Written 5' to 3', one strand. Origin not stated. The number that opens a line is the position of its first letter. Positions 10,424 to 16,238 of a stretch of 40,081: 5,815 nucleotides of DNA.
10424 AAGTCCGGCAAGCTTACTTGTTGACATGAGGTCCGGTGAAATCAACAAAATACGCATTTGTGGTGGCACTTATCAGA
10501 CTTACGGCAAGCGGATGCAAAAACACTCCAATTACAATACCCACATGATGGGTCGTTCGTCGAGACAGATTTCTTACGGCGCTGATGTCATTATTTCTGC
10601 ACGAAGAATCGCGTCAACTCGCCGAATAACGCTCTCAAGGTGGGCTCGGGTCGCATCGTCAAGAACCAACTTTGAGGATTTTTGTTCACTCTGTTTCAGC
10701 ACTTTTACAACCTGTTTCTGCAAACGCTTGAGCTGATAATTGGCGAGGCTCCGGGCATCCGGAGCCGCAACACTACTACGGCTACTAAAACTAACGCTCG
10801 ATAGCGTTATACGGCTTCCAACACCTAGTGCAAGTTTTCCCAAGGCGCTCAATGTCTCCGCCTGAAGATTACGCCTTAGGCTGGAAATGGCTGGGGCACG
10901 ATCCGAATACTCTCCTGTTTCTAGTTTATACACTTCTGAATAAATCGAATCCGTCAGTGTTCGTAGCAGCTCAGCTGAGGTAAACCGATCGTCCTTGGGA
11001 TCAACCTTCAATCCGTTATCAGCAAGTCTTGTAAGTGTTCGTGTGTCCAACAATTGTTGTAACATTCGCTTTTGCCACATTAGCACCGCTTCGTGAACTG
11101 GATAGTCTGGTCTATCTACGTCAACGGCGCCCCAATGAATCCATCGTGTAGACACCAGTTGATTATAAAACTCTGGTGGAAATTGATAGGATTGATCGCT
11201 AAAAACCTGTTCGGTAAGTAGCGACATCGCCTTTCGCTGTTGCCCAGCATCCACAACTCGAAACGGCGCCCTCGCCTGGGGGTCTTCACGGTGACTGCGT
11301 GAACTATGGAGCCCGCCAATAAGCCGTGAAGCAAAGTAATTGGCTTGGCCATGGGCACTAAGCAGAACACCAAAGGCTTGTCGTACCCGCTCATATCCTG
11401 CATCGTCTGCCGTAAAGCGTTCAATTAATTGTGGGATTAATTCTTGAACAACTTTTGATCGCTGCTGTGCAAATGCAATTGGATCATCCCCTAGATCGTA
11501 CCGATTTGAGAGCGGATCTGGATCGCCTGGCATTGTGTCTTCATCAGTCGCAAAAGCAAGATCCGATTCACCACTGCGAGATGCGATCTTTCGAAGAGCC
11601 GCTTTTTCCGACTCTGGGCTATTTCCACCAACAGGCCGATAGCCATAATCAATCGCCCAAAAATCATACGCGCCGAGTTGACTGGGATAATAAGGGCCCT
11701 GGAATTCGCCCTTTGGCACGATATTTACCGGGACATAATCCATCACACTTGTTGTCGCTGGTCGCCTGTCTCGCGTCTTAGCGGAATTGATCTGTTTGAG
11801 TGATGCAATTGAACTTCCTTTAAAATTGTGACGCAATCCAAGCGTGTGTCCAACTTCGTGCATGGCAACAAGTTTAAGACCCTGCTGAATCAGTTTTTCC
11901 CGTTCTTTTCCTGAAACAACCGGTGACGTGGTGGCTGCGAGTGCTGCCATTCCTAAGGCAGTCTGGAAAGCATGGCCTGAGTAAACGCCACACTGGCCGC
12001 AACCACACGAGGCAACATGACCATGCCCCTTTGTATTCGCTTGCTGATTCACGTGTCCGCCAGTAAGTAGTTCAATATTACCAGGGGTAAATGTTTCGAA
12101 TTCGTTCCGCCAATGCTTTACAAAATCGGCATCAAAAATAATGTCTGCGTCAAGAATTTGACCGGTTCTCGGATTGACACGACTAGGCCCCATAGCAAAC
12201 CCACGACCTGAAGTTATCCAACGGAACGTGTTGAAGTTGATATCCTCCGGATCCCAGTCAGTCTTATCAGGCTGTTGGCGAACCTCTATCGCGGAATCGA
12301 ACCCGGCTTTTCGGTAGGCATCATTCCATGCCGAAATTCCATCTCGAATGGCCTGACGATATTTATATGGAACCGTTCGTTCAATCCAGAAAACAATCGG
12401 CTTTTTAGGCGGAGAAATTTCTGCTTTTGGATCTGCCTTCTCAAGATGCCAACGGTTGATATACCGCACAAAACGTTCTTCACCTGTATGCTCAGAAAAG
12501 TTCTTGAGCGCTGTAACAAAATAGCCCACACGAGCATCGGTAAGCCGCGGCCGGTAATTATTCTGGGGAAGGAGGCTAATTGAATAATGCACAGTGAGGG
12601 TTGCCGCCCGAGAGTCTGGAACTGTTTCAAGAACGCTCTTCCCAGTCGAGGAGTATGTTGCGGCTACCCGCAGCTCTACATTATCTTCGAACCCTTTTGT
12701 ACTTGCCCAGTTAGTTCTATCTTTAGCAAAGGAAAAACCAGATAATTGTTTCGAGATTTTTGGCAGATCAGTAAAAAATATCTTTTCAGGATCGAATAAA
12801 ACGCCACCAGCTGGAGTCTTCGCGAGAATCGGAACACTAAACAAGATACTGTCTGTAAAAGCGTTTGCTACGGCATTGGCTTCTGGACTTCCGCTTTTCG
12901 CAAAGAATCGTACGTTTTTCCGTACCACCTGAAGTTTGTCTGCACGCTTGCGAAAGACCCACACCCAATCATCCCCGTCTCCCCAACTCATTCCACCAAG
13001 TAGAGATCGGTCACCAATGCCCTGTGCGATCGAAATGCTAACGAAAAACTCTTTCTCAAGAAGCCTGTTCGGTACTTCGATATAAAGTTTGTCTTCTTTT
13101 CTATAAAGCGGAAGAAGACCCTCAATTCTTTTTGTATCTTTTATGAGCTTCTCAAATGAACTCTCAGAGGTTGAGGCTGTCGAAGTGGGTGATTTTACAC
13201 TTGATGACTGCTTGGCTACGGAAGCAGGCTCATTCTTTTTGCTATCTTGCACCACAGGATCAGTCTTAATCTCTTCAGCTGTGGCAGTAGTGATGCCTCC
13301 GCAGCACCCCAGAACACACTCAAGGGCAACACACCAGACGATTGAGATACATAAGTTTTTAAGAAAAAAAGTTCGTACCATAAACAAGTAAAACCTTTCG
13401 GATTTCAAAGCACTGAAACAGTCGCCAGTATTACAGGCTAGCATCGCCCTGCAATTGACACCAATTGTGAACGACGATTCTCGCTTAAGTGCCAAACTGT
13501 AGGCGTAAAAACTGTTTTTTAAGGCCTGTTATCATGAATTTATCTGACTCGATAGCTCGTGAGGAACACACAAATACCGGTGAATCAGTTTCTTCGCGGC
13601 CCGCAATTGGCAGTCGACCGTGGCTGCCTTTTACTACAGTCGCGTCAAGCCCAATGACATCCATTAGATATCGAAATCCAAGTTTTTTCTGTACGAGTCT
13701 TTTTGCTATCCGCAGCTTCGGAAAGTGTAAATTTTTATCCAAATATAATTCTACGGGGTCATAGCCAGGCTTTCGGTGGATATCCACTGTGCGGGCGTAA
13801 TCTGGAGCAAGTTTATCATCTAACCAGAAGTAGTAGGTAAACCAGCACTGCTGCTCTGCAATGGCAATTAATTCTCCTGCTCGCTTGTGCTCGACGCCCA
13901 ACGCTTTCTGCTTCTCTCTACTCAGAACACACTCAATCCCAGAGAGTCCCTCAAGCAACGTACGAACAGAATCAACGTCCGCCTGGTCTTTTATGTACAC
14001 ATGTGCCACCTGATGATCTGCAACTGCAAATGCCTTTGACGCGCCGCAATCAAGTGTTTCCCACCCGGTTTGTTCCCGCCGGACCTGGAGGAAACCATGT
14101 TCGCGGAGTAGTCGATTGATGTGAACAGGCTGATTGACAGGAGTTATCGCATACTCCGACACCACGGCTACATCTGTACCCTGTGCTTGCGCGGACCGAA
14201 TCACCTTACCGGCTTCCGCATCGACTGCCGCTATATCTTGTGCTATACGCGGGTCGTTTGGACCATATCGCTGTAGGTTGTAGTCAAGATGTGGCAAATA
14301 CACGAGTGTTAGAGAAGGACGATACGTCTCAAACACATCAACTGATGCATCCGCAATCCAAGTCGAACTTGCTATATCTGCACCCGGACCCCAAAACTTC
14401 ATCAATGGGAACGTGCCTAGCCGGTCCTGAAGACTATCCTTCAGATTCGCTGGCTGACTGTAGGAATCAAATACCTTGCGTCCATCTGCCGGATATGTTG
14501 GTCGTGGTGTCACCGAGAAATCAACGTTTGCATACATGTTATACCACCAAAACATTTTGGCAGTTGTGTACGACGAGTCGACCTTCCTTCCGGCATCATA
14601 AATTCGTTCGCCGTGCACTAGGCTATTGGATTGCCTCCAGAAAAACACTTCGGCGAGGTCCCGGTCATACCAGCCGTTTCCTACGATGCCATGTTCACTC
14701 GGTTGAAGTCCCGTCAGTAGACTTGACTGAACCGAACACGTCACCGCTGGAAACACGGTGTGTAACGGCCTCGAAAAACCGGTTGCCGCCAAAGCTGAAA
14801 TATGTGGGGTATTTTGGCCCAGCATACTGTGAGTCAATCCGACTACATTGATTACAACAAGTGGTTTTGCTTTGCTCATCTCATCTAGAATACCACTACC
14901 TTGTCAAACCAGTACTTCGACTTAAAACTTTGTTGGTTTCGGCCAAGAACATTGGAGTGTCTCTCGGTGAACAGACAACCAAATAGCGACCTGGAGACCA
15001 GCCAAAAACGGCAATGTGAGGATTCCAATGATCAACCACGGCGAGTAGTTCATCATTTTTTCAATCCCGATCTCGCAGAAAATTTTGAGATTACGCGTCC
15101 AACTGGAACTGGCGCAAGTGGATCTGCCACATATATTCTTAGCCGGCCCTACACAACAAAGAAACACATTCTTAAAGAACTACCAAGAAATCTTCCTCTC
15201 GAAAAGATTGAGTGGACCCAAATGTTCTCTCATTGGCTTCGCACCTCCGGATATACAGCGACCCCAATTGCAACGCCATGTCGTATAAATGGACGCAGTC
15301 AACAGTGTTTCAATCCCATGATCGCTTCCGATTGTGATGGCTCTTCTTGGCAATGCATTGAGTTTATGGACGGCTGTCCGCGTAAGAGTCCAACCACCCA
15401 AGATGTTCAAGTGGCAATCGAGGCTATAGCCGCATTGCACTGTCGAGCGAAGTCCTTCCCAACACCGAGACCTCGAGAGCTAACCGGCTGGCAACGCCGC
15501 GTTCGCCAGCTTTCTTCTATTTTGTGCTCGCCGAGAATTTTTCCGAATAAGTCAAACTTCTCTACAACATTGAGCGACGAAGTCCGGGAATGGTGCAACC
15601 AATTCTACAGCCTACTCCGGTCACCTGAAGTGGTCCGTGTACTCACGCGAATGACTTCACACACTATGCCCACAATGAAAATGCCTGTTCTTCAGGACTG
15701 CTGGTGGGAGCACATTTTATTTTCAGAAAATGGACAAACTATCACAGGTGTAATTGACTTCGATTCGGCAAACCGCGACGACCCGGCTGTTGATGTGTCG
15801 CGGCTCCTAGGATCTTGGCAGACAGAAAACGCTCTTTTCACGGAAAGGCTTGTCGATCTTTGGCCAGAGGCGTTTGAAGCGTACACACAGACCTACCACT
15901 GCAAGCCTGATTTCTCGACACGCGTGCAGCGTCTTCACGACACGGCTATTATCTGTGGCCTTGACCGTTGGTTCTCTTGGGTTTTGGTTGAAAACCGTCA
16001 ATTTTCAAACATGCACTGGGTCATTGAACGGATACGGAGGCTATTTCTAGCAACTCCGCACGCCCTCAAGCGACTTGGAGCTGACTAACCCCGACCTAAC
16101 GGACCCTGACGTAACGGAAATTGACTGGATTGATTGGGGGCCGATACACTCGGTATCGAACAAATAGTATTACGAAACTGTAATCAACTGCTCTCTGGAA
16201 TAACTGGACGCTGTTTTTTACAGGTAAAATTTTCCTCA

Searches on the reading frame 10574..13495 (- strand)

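Call 23: search_protein_families(library=pfam, proteins=[window:10574-13495:-], max_evalue=0.001)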
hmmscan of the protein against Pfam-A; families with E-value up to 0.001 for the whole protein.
window:10574-13495:- (973 aa): 4 families
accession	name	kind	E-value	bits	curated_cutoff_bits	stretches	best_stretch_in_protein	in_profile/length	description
PF16313.11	DUF4953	-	1.4e-79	268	24.2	1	530-855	3-313/316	Met-zincin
PF17148.9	DUF5117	-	2.1e-31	109.7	27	1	178-353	8-188/189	Domain of unknown function (DUF5117)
PF17162.9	DUF5118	-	2.5e-10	40.4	27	1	112-158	2-49/50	Domain of unknown function (DUF5118)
PF00413.30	Peptidase_M10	-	0.0001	22.7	24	1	501-563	102-131/159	Matrixin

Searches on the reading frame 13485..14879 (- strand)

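Call 23: search_protein_families(library=pfam, proteins=[window:13485-14879:-], max_evalue=0.001)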
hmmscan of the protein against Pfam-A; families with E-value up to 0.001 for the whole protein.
window:13485-14879:- (464 aa): 1 family
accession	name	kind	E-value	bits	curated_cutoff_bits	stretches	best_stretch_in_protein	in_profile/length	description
PF01663.27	Phosphodiest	-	3.6e-64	218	23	1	7-374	1-342/342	Type I phosphodiesterase / nucleotide pyrophosphatase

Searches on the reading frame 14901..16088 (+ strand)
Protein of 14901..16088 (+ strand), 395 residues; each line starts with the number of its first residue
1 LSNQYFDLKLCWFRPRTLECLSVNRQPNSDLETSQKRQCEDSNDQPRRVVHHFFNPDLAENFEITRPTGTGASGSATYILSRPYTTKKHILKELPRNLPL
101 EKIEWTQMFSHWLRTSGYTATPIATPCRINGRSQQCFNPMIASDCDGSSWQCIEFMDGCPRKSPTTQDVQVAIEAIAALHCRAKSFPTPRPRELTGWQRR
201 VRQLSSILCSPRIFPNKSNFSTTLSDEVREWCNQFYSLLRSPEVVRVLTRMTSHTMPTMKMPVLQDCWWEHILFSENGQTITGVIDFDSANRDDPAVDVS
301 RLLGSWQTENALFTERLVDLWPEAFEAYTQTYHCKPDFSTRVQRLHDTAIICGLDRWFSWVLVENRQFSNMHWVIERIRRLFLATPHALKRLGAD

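Call 6: search_protein_families(library=pfam, proteins=[window:14901-16088:+], max_evalue=0.1)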
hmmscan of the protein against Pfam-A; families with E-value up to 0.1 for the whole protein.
window:14901-16088:+ (395 aa): 2 families
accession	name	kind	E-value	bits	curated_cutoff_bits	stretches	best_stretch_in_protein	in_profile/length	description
PF01636.29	APH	-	3.6e-09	37.2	23.2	1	96-317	30-217/239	Phosphotransferase enzyme family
PF07914.17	DUF1679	-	2.4e-05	23.8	24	1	165-305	170-316/414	Uncharacterized oxidoreductase dhs-27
